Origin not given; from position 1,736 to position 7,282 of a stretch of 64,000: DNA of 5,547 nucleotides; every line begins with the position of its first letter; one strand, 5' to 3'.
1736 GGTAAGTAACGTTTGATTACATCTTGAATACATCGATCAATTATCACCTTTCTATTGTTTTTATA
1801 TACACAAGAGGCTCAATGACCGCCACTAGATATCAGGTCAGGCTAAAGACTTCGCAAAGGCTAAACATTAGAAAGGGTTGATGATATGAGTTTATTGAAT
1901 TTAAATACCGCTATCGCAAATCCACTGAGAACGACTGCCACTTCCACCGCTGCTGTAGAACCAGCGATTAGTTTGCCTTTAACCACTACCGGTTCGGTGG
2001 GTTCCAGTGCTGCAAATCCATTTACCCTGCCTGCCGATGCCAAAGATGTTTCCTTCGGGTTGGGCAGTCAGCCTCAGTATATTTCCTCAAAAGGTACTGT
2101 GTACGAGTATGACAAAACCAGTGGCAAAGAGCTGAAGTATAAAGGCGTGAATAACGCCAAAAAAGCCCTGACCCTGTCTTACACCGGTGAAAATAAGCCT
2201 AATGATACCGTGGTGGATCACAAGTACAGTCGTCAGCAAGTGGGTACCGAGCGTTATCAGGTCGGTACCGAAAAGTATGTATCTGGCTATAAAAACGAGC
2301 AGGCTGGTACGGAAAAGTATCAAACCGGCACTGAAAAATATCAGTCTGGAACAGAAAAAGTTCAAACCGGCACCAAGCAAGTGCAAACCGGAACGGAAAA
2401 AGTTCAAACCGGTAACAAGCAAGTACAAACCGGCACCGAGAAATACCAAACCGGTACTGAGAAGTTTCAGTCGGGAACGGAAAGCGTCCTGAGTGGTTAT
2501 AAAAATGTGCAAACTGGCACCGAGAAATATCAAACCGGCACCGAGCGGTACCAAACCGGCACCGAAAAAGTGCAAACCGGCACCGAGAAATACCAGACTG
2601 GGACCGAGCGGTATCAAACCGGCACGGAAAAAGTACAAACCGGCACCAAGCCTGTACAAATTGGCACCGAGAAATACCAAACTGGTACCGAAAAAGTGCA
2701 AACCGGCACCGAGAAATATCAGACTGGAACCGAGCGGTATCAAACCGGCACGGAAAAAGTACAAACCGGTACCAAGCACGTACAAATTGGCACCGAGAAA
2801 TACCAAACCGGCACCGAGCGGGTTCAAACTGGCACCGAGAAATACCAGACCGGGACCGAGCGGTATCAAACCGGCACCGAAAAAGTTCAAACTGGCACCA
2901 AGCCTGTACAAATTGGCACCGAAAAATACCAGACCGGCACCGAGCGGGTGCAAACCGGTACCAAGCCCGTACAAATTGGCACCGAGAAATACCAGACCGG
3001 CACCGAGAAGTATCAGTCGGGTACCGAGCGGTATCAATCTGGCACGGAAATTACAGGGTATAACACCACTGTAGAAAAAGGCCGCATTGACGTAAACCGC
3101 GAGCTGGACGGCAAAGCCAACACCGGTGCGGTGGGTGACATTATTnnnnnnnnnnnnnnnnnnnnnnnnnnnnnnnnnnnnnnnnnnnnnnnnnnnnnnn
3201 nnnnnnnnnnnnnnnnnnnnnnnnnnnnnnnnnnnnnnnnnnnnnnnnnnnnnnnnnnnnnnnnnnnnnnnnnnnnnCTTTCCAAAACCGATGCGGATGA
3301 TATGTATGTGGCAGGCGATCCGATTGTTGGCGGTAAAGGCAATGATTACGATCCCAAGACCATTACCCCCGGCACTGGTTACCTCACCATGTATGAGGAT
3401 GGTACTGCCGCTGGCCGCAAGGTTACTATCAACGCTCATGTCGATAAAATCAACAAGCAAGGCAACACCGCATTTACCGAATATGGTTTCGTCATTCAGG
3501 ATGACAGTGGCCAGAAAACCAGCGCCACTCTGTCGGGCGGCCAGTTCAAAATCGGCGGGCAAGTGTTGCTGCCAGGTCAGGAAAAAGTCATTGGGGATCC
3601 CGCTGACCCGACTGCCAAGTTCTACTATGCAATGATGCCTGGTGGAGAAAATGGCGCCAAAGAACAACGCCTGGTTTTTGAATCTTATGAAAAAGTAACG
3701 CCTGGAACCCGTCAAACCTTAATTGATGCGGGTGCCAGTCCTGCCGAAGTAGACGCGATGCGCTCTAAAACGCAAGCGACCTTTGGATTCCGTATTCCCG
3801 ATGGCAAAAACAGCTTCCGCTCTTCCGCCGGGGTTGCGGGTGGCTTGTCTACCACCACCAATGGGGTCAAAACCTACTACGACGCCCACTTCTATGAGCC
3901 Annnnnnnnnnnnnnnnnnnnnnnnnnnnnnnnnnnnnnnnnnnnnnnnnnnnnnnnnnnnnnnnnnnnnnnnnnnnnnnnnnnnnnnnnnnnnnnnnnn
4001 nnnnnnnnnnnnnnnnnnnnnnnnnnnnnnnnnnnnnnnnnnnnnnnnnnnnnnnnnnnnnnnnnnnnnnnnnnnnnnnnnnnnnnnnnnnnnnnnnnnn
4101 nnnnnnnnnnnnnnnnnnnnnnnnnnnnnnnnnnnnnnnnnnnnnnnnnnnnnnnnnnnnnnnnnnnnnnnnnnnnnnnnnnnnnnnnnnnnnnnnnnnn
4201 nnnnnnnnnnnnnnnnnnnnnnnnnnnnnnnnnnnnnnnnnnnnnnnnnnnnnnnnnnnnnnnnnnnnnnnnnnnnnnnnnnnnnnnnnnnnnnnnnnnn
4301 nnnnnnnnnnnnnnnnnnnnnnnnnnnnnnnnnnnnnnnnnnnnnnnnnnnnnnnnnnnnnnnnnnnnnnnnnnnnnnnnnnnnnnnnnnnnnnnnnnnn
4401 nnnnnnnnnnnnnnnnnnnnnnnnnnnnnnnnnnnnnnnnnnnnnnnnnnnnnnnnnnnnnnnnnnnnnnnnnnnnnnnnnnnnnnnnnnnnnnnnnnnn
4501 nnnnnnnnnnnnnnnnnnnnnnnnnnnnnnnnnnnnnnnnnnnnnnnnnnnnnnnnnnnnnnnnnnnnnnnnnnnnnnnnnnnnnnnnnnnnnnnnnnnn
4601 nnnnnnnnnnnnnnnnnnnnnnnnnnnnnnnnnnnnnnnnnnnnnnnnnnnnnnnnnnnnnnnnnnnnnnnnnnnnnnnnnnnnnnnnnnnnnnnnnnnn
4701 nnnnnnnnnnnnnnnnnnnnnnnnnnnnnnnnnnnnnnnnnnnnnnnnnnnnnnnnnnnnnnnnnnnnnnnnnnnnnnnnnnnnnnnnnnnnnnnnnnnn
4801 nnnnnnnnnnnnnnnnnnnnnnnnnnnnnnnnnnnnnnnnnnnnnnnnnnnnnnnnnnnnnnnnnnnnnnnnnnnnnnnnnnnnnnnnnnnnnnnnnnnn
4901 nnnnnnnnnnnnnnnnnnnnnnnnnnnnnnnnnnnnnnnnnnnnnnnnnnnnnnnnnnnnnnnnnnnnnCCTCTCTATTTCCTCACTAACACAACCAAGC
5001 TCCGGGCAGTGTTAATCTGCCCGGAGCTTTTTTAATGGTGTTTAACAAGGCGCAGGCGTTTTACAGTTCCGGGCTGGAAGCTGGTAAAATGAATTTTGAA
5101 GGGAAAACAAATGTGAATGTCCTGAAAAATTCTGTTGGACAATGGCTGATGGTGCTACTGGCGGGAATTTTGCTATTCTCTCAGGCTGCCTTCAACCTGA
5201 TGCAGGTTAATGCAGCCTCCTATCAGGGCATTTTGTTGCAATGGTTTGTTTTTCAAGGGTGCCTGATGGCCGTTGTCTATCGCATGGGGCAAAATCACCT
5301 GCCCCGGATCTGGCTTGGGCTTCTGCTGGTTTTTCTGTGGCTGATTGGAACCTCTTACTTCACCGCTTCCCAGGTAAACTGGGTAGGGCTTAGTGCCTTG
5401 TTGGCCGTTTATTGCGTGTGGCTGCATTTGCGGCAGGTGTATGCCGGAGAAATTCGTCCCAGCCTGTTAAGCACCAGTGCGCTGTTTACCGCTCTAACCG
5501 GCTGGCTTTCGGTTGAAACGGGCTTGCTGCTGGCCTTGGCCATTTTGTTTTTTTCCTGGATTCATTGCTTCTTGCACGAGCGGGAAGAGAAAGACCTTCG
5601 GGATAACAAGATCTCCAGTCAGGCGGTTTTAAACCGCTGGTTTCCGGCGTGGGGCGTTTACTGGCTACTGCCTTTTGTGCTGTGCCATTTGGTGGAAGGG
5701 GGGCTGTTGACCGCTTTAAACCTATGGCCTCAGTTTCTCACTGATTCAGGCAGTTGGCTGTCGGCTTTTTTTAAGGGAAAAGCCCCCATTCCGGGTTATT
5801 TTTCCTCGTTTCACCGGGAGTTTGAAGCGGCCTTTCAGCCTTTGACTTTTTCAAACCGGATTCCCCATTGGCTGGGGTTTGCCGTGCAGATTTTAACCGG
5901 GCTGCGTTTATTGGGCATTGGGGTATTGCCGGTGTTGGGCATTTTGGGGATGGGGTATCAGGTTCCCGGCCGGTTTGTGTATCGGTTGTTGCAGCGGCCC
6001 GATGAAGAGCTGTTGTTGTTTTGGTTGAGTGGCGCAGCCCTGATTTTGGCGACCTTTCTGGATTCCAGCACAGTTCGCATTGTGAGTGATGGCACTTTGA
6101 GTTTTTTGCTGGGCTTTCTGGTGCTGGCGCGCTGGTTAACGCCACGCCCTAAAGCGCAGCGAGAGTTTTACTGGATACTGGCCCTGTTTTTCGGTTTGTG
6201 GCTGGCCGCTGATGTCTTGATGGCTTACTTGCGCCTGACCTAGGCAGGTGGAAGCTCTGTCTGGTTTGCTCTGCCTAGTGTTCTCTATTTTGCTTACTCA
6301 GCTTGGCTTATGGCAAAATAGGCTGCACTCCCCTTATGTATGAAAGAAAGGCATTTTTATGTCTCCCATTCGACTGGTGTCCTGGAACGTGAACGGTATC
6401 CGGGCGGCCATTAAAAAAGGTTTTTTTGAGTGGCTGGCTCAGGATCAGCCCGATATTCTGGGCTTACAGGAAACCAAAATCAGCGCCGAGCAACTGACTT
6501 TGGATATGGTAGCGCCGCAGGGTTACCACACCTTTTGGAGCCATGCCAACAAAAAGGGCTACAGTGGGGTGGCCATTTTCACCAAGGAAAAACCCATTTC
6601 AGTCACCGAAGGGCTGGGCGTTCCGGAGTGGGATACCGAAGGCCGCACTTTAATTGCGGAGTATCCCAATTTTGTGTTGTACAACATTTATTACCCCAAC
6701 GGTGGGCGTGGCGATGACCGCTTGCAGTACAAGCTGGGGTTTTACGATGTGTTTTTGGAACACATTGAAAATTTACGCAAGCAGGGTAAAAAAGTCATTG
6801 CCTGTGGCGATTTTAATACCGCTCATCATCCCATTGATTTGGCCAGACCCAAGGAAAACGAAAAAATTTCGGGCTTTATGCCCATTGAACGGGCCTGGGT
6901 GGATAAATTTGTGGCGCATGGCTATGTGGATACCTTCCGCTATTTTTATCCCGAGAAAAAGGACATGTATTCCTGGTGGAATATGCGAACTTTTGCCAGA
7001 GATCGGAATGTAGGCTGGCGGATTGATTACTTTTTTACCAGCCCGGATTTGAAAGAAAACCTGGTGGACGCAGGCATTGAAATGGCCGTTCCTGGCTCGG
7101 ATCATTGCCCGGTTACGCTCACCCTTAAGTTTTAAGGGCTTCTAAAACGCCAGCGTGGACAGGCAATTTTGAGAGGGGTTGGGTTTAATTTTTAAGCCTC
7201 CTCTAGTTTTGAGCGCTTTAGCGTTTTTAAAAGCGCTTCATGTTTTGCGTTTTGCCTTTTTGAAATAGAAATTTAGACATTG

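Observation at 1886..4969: Monocistronic 1027-aa protein assembled from three different tandem arrays, with no recognisable export signal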

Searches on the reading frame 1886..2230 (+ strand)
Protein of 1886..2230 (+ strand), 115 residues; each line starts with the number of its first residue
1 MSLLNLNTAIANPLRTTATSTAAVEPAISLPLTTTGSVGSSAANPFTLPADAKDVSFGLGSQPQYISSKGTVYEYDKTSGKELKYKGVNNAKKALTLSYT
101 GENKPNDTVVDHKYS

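Call 5: search_protein_families(library=pfam, proteins=[window:1886-2230:+], max_evalue=1)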
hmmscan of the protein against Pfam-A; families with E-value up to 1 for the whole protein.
window:1886-2230:+ (115 aa): 0 families

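Call 72: find_homologous_proteins(query=window:1886-2230:+, max_evalue=0.001)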
Query window:1886-2230:+: 20 candidates shared short words with the query, none scored E <= 0.001.

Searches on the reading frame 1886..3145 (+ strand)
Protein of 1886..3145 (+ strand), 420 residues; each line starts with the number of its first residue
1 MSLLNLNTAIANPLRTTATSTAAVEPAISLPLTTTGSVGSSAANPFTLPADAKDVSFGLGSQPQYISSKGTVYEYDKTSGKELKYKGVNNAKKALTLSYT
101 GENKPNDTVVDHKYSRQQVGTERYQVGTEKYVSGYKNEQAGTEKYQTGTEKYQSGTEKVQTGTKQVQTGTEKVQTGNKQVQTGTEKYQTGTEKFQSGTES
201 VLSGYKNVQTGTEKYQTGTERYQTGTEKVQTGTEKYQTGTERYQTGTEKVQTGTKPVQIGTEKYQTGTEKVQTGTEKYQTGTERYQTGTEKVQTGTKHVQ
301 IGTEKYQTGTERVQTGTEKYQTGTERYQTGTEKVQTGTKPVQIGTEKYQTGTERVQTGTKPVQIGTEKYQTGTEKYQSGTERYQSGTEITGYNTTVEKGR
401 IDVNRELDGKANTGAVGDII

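Call 53: predict_structure(alignment_id=A4)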
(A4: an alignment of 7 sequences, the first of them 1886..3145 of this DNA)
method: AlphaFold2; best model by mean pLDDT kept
length: 420 residues; sequences in the alignment: 7
mean_pLDDT: 36.2   pTM: 0.24
mean pLDDT of the five models: 36.2, 33.5, 32.7, 32.2, 31.1
residues with pLDDT >= 90: 13; 70-90: 39; 50-70: 12; < 50: 356
segments of 3 or more residues with pLDDT < 50: 1-36, 101-420
pLDDT, mean of each block of 10 residues (from residue 1): 34 33 32 51 86 72 88 83 83 75 39 34 31 31 28 25 25 25 26 30 29 24 24 24 24 24 25 25 25 25 25 22 25 27 28 27 26 25 26 30 39 42
secondary structure, 60 per line:
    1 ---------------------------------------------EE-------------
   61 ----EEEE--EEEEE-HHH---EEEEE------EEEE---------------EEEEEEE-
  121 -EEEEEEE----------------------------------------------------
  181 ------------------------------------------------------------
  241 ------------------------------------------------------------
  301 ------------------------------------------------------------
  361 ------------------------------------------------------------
elements in order: E65-68 E71-75 E83-87 E94-97 E113-119 E122-128

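Call 76: fold_search(model_id=the predicted structure, library=pdb)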
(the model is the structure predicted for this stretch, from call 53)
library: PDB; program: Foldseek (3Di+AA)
matches with E <= 10: 61; with E <= 0.001: 0
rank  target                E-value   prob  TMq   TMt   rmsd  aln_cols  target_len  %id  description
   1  9f4a_BB               1.6e+00  0.02  0.06  0.05  29.7       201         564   17  Interface between baseplate cup and extended tail tube/sheath of Klebsiella phage KP1 variant vB_Kpn_Lilla1 (released 2025-05-14)
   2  5ezn_A                2.0e+00  0.04  0.05  0.11  20.2        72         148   17  Crystal Structure of PfCyRPA (released 2016-12-07)
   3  5yby                  2.8e+00  0.05  0.07  0.11   4.2        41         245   10  Structure of human Gliomedin (released 2018-10-03)
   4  5mvh                  3.0e+00  0.04  0.07  0.08  10.7        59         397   14  Glycoside Hydrolase BACCELL_00856 (released 2017-04-26)
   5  4d77                  3.9e+00  0.04  0.07  0.11   4.0        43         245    9  High-resolution structure of the extracellular olfactomedin domain from gliomedin (released 2014-12-24)
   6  8fqc_P1               3.9e+00  0.02  0.06  0.13  17.7        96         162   12  Structure of baseplate with receptor binding complex of Agrobacterium phage Milano (released 2024-01-31)
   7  7nky_Z                4.1e+00  0.10  0.06  0.15   2.8        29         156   17  RNA Polymerase II-Spt4/5-nucleosome-FACT structure (released 2021-07-07)
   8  9b3i_E                4.1e+00  0.04  0.05  0.08  13.6        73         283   14  Cryo-EM structure of yeast (Nap1)2-H2A-H2B-Kap114-RanGTP (released 2024-11-27)
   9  9jeo_A                4.1e+00  0.04  0.05  0.05   3.6        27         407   26  Chito oligosaccharide deacetylase from vibrio campbellii (VhCOD) in complex with N-acetyl-beta-D-glucosaminyl-1,4-D-gl (released 2025-09-10)
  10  8jxe_B                4.4e+00  0.07  0.07  0.02   3.4        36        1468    8  rat megalin RAP complex head (released 2024-06-19)
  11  1lck_A                4.4e+00  0.06  0.06  0.14   6.8        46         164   13  SH3-SH2 DOMAIN FRAGMENT OF HUMAN P56-LCK TYROSINE KINASE COMPLEXED WITH THE 10 RESIDUE SYNTHETIC PHOSPHOTYROSYL PEPTID (released 1995-10-15)
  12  6eqy_MODEL_1_A        4.4e+00  0.05  0.06  0.20  11.1        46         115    9  4th KOW domain of human hSpt5 (released 2018-10-17)
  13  4d7c_A                4.4e+00  0.05  0.07  0.11   3.7        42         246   10  Monoclinic crystal form of the extracellular olfactomedin domain from gliomedin (released 2014-12-24)
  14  5mul                  4.4e+00  0.03  0.06  0.07  11.0        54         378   11  Glycoside Hydrolase BT3686 bound to Glucuronic Acid (released 2017-04-26)
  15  8kec_a                4.4e+00  0.02  0.07  0.09  12.0        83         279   16  Cyanophage A-1(L) tail fiber (released 2024-04-10)
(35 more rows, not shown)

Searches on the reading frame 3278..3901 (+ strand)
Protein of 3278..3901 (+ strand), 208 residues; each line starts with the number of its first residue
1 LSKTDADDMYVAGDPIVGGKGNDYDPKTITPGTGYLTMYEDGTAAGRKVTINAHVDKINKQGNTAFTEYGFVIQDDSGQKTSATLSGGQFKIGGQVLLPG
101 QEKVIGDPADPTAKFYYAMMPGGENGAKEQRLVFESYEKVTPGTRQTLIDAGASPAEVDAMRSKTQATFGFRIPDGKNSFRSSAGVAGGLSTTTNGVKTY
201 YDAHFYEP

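Call 63: search_solved_structures(query=A6, max_evalue=10)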
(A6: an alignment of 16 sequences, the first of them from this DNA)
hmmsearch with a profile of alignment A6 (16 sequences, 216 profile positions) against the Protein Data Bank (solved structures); distinct sequences matched with E-value up to 10: 17.
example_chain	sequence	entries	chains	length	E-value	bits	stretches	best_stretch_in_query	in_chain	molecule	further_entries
9lx4_A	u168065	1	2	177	0.046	16.6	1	75-106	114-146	ZZ4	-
7fwf_A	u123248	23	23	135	0.14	15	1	47-106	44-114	Fatty acid-binding protein, adipocyte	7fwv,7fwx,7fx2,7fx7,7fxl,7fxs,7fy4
1tou_A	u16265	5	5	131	0.15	15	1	46-106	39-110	Fatty acid-binding protein, adipocyte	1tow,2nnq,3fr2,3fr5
3fr4_A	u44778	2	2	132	0.15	15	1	46-106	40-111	Fatty acid-binding protein, adipocyte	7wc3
5hz6_A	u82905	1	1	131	0.15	15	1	46-107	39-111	Fatty acid-binding protein, adipocyte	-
5edc_A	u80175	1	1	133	0.15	14.9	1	46-107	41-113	Fatty acid-binding protein, adipocyte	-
9miw_A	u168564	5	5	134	0.15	14.9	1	46-107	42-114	Fatty acid-binding protein, adipocyte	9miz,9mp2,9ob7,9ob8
5edb_A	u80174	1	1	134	0.16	14.9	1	46-107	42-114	Fatty acid-binding protein, adipocyte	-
7fvu_A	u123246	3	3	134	0.16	14.9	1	46-107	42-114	Fatty acid-binding protein, adipocyte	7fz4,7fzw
7fvv_A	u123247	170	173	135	0.16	14.9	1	46-107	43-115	Fatty acid-binding protein, adipocyte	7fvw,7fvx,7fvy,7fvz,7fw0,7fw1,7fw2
2hnx_A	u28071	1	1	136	0.16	14.8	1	46-107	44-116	Fatty acid-binding protein, adipocyte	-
3p6c_A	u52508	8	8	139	0.17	14.7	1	46-106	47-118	Fatty acid-binding protein, adipocyte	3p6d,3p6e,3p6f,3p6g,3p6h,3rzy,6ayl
6ljx_A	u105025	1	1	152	0.19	14.6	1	46-107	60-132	Fatty acid-binding protein, adipocyte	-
3q6l_A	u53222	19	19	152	0.2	14.5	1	46-107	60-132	Fatty acid-binding protein, adipocyte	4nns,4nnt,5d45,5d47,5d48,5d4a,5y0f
5hz8_A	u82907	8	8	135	0.42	13.5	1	48-106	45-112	Fatty acid-binding protein, adipocyte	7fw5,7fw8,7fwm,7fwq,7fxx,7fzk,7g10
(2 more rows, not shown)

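Call 69: search_protein_families(library=pfam, alignment_id=A6, max_evalue=1)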
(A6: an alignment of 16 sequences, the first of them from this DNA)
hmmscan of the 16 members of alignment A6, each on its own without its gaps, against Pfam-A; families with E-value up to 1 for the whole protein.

A. member 1, seq(208 aa): 0 families

B. families by the number of members that match (of 16 scanned): 5 families
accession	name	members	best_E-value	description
PF24000.1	DUF7316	2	0.024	Family of unknown function (DUF7316)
PF07202.18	Tcp10_C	1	0.015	T-complex protein 10 C-terminus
PF14747.11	DUF4473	1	0.13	Domain of unknown function (DUF4473)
PF14344.12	DUF4397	1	0.17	Domain of unknown function (DUF4397)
PF09552.15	RE_BstXI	1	0.25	BstXI restriction endonuclease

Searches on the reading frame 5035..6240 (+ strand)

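Call 9: search_protein_families(library=pfam, proteins=[window:5035-6240:+], max_evalue=0.001)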
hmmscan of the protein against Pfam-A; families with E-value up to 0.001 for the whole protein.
window:5035-6240:+ (402 aa): 0 families

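Call 56: search_protein_families(library=ncbifam, proteins=[window:5035-6240:+], max_evalue=0.01)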
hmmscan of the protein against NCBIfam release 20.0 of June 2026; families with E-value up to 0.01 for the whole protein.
window:5035-6240:+ (402 aa): 0 families

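Call 92: search_protein_families(library=pfam, proteins=[window:5035-6240:+], max_evalue=1)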
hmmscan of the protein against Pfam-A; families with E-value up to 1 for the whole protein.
window:5035-6240:+ (402 aa): 1 family
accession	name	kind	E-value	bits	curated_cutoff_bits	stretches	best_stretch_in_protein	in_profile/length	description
PF19592.4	DUF6097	-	0.55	10.8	27.5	0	38-115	72-136/152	Family of unknown function (DUF6097)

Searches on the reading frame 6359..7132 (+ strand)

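Call 9: search_protein_families(library=pfam, proteins=[window:6359-7132:+], max_evalue=0.001)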
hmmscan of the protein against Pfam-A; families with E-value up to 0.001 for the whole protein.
window:6359-7132:+ (258 aa): 1 family
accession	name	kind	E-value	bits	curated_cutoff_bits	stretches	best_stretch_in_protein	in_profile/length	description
PF03372.29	Exo_endo_phos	-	4e-36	125.2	24.5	1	7-249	1-225/225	Endonuclease/Exonuclease/phosphatase family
